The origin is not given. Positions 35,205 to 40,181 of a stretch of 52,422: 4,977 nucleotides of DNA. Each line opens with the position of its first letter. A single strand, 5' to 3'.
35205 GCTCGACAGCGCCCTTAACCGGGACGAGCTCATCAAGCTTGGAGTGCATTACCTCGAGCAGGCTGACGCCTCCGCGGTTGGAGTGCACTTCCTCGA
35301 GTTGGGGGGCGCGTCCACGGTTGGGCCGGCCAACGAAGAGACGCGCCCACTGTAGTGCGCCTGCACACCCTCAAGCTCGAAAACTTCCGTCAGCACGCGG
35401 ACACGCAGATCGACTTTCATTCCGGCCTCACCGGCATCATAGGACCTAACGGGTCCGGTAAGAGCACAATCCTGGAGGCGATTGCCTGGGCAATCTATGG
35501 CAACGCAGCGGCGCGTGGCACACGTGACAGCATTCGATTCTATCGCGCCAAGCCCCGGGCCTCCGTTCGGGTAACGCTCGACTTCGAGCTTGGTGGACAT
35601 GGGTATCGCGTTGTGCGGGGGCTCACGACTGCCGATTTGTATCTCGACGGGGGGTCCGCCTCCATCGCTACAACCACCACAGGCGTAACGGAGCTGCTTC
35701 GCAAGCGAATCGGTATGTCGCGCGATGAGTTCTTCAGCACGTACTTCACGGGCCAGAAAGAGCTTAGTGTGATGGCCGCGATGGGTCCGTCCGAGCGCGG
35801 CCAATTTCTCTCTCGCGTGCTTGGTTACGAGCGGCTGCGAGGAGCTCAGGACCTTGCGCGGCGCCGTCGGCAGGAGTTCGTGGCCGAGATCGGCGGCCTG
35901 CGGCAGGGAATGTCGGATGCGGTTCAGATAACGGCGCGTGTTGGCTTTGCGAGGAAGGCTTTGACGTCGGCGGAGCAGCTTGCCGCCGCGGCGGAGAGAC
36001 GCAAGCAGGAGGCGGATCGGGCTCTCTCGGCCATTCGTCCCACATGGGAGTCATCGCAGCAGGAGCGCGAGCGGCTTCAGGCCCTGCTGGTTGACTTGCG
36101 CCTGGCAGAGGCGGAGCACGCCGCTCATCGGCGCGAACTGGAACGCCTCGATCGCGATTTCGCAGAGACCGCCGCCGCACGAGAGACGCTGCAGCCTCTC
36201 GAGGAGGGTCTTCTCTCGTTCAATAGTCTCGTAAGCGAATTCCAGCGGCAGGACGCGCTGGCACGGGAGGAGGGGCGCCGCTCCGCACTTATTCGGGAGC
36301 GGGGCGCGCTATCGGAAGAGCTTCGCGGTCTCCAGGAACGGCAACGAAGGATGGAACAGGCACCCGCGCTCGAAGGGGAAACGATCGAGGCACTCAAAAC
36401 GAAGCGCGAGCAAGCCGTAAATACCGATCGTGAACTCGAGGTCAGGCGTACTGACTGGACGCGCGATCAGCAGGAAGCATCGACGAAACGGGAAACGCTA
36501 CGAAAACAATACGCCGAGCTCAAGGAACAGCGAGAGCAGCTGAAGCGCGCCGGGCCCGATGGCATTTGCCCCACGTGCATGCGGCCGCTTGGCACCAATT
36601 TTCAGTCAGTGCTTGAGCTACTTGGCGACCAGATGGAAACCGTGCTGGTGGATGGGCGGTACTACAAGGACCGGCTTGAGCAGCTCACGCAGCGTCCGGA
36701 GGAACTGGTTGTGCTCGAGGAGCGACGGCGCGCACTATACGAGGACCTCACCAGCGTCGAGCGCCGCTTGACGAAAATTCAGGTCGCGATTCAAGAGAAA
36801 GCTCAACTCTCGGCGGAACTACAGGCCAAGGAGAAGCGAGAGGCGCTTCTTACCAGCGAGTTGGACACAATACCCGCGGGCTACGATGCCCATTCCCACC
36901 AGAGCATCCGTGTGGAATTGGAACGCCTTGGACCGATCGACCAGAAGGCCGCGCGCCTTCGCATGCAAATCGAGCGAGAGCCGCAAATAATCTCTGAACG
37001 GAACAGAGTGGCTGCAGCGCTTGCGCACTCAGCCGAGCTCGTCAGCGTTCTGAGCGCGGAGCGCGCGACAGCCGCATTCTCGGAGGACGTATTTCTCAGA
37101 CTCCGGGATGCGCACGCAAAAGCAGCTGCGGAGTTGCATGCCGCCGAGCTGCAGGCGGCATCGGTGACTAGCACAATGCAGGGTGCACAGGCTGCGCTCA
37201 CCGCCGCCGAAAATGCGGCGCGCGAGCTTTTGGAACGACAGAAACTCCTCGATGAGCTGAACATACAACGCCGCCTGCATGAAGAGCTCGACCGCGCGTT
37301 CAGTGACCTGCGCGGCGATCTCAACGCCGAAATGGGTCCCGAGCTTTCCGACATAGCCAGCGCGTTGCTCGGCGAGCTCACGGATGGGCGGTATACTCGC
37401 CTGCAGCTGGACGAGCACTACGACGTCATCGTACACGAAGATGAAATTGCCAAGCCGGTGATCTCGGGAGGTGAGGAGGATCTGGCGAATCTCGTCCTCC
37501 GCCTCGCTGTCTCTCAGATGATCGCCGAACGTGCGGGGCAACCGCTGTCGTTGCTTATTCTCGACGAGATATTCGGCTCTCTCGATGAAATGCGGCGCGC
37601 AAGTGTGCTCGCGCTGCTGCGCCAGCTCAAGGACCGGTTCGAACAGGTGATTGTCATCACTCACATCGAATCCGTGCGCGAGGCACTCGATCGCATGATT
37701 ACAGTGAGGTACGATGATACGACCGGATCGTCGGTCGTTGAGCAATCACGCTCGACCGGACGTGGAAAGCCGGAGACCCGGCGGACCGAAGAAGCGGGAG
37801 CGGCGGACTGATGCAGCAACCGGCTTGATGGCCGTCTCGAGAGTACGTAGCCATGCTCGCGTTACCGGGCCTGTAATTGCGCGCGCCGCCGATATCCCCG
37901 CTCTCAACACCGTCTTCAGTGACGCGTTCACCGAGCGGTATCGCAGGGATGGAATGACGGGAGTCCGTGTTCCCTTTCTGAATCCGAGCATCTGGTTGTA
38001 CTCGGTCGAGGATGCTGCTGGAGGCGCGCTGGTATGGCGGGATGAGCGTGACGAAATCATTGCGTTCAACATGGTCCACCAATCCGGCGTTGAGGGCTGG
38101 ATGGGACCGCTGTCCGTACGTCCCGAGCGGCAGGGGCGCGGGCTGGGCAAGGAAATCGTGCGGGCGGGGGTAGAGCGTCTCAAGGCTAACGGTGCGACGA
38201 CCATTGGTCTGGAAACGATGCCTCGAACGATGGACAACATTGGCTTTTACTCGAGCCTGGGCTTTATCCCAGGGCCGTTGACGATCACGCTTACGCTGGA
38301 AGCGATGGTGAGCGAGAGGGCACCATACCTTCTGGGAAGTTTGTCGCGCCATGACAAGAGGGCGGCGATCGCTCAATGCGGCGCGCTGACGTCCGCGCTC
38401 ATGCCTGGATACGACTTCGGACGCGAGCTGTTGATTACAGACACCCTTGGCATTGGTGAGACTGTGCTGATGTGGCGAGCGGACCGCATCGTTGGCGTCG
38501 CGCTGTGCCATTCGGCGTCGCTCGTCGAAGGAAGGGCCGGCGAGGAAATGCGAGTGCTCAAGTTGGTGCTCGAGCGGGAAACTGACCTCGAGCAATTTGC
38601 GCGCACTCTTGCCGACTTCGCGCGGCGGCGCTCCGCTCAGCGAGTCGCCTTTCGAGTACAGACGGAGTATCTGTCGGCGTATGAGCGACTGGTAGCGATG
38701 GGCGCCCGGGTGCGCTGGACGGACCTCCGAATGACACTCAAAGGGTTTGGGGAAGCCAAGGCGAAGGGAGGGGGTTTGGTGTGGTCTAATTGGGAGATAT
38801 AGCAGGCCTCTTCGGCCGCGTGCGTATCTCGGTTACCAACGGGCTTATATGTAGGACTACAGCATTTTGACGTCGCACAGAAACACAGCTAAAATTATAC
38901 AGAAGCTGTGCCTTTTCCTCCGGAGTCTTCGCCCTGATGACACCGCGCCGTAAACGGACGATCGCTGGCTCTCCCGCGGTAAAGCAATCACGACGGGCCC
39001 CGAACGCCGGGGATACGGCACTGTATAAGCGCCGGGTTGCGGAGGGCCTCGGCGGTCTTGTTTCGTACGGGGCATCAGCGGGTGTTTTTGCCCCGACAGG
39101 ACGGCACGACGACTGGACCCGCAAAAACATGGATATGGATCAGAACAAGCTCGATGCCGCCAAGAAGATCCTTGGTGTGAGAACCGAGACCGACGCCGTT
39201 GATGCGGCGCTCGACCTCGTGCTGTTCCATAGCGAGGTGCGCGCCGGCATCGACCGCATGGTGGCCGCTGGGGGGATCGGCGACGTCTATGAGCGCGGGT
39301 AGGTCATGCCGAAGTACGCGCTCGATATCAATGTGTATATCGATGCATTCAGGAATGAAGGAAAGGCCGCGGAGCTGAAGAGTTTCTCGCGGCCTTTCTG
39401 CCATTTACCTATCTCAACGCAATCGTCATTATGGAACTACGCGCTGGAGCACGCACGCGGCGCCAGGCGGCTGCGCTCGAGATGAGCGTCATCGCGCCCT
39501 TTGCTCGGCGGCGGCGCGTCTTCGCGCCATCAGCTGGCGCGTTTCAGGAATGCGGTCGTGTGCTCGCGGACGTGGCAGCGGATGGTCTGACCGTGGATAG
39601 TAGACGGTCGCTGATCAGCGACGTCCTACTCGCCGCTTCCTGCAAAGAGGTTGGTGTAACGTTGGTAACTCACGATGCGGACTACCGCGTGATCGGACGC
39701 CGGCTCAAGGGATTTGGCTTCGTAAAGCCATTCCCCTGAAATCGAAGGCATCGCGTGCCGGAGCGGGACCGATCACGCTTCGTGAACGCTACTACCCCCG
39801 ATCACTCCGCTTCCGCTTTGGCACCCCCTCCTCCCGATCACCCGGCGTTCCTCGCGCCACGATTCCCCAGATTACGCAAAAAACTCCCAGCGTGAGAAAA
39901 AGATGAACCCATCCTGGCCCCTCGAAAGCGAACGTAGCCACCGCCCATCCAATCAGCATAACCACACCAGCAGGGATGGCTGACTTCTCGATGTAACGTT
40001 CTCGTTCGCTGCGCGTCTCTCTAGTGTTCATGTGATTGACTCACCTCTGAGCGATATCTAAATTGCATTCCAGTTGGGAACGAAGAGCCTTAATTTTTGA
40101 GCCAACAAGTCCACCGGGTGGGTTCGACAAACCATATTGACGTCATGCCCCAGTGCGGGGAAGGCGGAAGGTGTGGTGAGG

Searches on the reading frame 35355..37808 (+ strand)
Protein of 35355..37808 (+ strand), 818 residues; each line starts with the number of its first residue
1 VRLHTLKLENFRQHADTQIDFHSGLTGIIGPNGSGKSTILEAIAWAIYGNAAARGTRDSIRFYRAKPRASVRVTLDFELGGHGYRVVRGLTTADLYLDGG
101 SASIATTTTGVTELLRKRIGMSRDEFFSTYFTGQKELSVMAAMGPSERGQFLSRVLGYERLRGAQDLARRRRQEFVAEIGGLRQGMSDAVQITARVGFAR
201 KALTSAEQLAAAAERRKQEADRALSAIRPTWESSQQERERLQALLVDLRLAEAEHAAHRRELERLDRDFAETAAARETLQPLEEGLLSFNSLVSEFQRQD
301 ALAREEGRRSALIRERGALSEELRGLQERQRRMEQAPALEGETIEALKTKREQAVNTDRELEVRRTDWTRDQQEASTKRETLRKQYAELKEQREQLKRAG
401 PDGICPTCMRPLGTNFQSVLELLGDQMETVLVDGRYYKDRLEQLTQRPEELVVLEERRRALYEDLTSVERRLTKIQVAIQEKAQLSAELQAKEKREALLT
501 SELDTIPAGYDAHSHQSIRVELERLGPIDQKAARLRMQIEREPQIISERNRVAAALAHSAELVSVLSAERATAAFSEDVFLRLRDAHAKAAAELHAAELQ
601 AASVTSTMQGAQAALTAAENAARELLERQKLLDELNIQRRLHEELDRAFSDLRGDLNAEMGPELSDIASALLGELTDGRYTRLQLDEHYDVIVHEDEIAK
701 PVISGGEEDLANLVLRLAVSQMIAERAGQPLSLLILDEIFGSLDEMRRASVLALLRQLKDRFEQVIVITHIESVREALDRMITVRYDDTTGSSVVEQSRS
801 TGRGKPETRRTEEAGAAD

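Call 12: search_protein_families(library=pfam, proteins=[window:35355-37808:+])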
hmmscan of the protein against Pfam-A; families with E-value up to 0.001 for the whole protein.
window:35355-37808:+ (818 aa): 7 families
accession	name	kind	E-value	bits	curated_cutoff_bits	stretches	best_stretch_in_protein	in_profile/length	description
PF02463.25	SMC_N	-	9.7e-25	87.7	40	2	407-787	135-214/220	RecF/RecN/SMC N terminal domain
PF13476.12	AAA_23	-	7.6e-23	82.6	27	1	6-244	2-176/201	AAA domain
PF13175.12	AAA_15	-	1.1e-13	52.1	32.1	1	1-45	1-45/374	AAA ATPase domain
PF13304.12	AAA_21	-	1.1e-09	39.3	27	1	25-47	1-23/304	AAA domain, putative AbiEii toxin, Type IV TA system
PF13514.12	AAA_27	-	2.4e-08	34.3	22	1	1-52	1-55/206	AAA domain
PF13555.12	AAA_29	-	2.3e-07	30.9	27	1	3-51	1-50/61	P-loop containing region of AAA domain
PF13558.12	SbcC_Walker_B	-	1.4e-06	28.9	27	1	703-757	33-90/90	SbcC/RAD50-like, Walker B motif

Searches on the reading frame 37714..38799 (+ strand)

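Call 12: search_protein_families(library=pfam, proteins=[window:37714-38799:+])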
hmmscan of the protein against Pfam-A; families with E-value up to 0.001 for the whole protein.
window:37714-38799:+ (362 aa): 3 families
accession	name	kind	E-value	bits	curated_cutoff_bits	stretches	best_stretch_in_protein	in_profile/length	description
PF00583.31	Acetyltransf_1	-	1.3e-12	48.5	20.7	1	94-184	24-116/116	Acetyltransferase (GNAT) family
PF13508.13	Acetyltransf_7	-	1.2e-08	35.6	27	1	107-185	7-83/84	Acetyltransferase (GNAT) domain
PF08445.16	FR47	-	2.9e-05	24.4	22.1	1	120-185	16-78/86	FR47-like protein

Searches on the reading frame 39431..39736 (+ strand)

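Call 12: search_protein_families(library=pfam, proteins=[window:39431-39736:+])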
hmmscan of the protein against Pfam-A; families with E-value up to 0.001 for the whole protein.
window:39431-39736:+ (102 aa): 0 families

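Call 72: search_protein_families(library=ncbifam, proteins=[window:39431-39736:+], max_evalue=0.01)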
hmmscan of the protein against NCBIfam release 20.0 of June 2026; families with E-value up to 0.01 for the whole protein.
window:39431-39736:+ (102 aa): 2 families
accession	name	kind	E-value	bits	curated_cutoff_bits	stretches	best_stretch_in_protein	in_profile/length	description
NF047959.1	TA_toxin_VapC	equivalog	0.00039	20.5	80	1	1-90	40-121/125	type II toxin-antitoxin system VapC family toxin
TIGR00028.1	Mtu_PIN_fam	subfamily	0.0098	16.1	73.6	0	34-87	78-131/143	TA system VapC family ribonuclease toxin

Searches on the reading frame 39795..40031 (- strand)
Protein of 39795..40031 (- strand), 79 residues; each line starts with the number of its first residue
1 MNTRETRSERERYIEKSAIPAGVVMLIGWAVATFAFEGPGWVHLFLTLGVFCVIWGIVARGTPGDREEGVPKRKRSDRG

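Call 12: search_protein_families(library=pfam, proteins=[window:39795-40031:-])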
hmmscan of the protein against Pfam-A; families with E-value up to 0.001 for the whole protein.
window:39795-40031:- (79 aa): 2 families
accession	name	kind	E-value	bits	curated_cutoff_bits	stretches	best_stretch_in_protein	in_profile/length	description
PF07690.21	MFS_1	-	0.00046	19.7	33.4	1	18-70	127-182/347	Major Facilitator Superfamily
PF18919.5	DUF5670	-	0.00098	19.6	23.5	0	22-58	6-42/43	Family of unknown function (DUF5670)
